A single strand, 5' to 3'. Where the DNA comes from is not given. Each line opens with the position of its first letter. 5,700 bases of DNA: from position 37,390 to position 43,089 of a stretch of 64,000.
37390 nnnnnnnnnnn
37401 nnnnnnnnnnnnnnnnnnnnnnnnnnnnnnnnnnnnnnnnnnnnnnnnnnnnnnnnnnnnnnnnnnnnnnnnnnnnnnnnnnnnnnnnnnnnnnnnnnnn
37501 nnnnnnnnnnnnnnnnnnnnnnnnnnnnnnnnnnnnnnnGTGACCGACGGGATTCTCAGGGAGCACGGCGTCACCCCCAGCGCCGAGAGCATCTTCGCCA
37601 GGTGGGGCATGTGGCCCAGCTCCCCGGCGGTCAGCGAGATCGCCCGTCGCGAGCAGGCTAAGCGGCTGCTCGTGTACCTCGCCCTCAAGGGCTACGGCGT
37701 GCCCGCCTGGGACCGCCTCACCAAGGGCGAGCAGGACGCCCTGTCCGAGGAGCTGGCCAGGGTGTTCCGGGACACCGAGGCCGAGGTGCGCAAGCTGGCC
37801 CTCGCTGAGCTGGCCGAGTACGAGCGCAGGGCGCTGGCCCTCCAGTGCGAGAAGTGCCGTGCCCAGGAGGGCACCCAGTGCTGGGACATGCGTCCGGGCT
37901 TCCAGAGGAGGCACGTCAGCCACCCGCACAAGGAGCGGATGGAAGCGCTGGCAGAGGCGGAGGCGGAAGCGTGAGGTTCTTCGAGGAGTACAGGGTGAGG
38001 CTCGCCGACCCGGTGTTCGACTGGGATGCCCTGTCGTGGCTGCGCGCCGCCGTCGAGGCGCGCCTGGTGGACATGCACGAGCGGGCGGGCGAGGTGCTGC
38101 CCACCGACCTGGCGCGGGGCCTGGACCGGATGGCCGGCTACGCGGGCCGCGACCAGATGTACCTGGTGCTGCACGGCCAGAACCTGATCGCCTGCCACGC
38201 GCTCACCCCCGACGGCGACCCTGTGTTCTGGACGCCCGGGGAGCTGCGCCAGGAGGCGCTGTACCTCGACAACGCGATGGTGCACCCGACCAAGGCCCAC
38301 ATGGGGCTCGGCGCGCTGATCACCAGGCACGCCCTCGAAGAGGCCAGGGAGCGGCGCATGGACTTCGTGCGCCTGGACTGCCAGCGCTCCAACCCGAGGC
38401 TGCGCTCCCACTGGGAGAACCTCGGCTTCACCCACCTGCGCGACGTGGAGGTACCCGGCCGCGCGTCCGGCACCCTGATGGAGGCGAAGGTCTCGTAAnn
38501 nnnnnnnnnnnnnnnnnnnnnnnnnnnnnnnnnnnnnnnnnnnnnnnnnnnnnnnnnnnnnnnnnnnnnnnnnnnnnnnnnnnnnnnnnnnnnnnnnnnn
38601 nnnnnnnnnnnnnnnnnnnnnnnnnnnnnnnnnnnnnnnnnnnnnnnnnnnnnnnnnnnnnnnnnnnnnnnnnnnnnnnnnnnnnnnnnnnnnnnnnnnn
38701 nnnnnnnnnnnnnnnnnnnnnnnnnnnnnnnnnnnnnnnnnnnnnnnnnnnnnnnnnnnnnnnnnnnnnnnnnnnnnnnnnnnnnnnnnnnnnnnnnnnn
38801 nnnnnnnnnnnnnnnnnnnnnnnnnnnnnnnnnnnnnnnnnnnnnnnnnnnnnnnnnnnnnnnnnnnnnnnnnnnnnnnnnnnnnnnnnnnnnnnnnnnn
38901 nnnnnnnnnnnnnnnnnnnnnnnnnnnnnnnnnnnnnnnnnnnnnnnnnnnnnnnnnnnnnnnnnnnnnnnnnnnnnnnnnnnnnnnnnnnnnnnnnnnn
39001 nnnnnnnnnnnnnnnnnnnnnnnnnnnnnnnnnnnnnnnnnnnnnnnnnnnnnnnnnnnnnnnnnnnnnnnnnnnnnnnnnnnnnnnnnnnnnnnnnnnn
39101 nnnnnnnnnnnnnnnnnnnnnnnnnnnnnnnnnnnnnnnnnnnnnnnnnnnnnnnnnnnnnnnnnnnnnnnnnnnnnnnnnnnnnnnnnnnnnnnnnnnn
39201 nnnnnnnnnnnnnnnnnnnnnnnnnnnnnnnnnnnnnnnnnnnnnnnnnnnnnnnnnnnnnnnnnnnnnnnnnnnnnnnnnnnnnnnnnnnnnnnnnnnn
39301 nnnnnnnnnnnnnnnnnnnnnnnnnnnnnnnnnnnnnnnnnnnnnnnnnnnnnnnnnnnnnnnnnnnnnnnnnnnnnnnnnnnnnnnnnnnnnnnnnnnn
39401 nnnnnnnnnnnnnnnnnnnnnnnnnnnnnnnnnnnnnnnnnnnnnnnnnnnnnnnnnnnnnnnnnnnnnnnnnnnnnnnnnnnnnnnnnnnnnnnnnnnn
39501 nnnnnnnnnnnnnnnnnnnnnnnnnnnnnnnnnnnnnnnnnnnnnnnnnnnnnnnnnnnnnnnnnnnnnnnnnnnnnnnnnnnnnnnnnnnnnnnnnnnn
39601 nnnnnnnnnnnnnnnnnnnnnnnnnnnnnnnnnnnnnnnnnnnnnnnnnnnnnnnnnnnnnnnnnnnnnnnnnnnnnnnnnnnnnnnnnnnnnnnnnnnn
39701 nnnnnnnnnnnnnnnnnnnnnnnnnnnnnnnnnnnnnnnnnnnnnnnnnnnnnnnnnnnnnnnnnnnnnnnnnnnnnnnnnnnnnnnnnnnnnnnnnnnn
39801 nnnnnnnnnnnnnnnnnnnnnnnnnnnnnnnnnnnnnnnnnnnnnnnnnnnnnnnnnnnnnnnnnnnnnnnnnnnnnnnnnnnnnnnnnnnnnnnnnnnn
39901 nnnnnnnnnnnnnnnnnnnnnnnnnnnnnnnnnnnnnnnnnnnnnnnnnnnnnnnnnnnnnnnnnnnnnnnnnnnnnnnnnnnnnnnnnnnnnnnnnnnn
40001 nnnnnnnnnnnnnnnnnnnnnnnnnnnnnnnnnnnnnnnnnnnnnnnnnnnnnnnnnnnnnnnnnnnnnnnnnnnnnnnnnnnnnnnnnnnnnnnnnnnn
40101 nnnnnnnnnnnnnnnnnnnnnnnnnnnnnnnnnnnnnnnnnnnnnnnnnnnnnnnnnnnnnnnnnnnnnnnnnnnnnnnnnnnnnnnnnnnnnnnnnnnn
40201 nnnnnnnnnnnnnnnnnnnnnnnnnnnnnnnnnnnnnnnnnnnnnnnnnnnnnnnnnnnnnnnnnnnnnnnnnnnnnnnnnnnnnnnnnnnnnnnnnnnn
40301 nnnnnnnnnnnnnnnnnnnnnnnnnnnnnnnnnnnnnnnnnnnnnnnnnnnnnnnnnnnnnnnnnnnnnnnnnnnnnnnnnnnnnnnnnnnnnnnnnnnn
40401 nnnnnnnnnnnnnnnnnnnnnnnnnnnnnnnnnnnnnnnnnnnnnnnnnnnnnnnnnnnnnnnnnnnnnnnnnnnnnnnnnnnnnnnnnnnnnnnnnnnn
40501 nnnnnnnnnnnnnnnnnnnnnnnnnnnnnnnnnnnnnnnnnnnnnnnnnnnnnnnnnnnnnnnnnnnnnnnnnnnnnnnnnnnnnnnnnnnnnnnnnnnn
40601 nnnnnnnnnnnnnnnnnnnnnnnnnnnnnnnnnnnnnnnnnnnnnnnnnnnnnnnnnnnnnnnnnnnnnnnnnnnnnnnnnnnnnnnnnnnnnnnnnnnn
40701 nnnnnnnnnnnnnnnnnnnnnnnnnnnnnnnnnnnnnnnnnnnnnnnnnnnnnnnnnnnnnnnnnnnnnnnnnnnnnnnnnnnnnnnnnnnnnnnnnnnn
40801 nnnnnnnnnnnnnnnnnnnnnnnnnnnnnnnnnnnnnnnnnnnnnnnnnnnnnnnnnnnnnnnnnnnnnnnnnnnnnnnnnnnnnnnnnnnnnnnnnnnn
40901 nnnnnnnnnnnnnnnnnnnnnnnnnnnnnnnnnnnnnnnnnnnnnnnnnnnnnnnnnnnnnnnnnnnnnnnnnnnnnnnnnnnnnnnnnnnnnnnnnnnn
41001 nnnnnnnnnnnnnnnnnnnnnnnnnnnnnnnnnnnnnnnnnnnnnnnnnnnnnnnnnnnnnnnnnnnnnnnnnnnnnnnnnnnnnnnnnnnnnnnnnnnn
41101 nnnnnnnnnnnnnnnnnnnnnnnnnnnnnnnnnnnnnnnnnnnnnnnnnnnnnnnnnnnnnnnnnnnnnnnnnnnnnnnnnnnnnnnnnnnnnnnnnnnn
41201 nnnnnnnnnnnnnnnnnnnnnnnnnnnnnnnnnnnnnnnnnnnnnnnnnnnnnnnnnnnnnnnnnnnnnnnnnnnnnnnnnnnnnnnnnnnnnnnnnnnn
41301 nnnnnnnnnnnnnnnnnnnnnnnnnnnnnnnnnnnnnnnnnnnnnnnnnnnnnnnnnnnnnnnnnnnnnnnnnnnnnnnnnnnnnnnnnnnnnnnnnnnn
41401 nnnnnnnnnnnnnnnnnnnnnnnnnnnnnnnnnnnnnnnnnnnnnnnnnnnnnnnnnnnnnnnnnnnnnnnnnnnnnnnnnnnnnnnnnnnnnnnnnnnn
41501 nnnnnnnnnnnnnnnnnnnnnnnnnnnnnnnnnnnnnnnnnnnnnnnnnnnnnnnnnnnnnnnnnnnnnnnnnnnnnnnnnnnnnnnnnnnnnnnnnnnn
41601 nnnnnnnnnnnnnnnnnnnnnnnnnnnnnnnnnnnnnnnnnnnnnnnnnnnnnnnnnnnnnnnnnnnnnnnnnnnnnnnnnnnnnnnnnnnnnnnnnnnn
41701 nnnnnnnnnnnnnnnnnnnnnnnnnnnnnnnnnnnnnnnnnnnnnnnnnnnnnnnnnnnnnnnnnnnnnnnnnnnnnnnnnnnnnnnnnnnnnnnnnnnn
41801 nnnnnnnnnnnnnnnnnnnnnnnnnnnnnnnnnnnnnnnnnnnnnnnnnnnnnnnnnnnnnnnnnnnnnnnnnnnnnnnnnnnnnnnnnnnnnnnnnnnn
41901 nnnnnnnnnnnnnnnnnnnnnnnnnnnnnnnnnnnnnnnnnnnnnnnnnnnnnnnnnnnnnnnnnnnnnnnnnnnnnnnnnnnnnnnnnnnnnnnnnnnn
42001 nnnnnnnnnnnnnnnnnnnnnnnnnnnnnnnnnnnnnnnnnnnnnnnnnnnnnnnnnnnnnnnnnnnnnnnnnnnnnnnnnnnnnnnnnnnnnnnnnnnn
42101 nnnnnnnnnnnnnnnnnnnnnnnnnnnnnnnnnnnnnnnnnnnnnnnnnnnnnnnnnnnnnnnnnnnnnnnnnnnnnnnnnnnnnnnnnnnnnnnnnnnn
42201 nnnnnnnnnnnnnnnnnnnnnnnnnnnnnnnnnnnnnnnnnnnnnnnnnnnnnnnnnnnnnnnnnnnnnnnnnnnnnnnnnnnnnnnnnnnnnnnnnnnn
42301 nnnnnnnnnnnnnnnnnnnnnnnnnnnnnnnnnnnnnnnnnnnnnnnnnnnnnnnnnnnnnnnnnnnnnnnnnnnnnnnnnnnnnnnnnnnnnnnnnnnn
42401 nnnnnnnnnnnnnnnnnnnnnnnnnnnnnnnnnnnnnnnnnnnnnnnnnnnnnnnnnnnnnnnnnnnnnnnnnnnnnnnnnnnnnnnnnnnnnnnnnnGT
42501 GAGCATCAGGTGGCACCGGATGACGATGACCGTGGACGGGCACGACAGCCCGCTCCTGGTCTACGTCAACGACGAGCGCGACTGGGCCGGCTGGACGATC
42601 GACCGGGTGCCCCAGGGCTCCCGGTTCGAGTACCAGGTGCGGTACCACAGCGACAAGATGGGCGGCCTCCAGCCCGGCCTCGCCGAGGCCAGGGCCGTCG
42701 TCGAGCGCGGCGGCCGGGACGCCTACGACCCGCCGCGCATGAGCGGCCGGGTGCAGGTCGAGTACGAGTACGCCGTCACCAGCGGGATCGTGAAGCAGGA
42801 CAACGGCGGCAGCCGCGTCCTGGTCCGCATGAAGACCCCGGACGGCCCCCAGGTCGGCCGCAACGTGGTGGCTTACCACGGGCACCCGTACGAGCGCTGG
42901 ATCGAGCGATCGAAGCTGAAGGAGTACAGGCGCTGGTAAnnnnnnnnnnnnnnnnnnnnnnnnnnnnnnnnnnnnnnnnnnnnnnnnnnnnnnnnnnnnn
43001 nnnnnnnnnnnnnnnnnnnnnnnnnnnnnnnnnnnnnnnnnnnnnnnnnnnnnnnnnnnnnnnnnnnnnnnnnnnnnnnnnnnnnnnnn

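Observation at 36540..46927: Terminator - motif - conserved leader cassettes, including two near-identical 60-nt copies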

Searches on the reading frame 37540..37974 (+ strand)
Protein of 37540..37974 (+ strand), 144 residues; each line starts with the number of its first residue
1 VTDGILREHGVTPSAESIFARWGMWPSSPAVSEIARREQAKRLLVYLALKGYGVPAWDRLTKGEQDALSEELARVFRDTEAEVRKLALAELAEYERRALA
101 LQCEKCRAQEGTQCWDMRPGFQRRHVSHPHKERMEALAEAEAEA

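Call 20: search_protein_families(library=pfam, proteins=[window:37540-37974:+], max_evalue=0.01)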
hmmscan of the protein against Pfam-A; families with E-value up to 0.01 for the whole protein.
window:37540-37974:+ (144 aa): 1 family
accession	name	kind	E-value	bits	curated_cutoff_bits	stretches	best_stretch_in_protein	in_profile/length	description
PF24623.2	Phage_zn_bind_8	-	5.1e-07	29.8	24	1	93-142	4-49/57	Putative DNA-binding phage zinc finger domain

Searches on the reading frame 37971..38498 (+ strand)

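Call 20: search_protein_families(library=pfam, proteins=[window:37971-38498:+], max_evalue=0.01)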
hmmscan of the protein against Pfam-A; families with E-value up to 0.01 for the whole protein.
window:37971-38498:+ (175 aa): 2 families
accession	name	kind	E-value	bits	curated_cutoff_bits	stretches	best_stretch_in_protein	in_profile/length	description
PF00583.31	Acetyltransf_1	-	1.7e-07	32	20.7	1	59-153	31-116/116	Acetyltransferase (GNAT) family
PF13508.13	Acetyltransf_7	-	0.0035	18.1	27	1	61-154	3-83/84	Acetyltransferase (GNAT) domain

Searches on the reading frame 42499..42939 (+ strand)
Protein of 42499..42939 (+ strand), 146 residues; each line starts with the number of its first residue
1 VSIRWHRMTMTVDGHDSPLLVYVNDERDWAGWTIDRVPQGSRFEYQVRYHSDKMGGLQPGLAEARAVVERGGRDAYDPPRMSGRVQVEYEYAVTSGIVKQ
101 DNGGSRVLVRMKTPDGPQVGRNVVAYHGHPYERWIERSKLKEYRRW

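Call 20: search_protein_families(library=pfam, proteins=[window:42499-42939:+], max_evalue=0.01)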
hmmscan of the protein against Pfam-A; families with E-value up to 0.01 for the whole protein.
window:42499-42939:+ (146 aa): 0 families

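Call 53: find_related_loci(query=window:42499-42939:+, collection=viral_contigs, flank=4000)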
Query window:42499-42939:+ (146 aa) in viral_contigs; peptide patterns used: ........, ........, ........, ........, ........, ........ (x = any residue, [..] = any of these).
2 stretches matched a pattern, but none encodes a relative of the query by tblastn (E <= 1e-3).
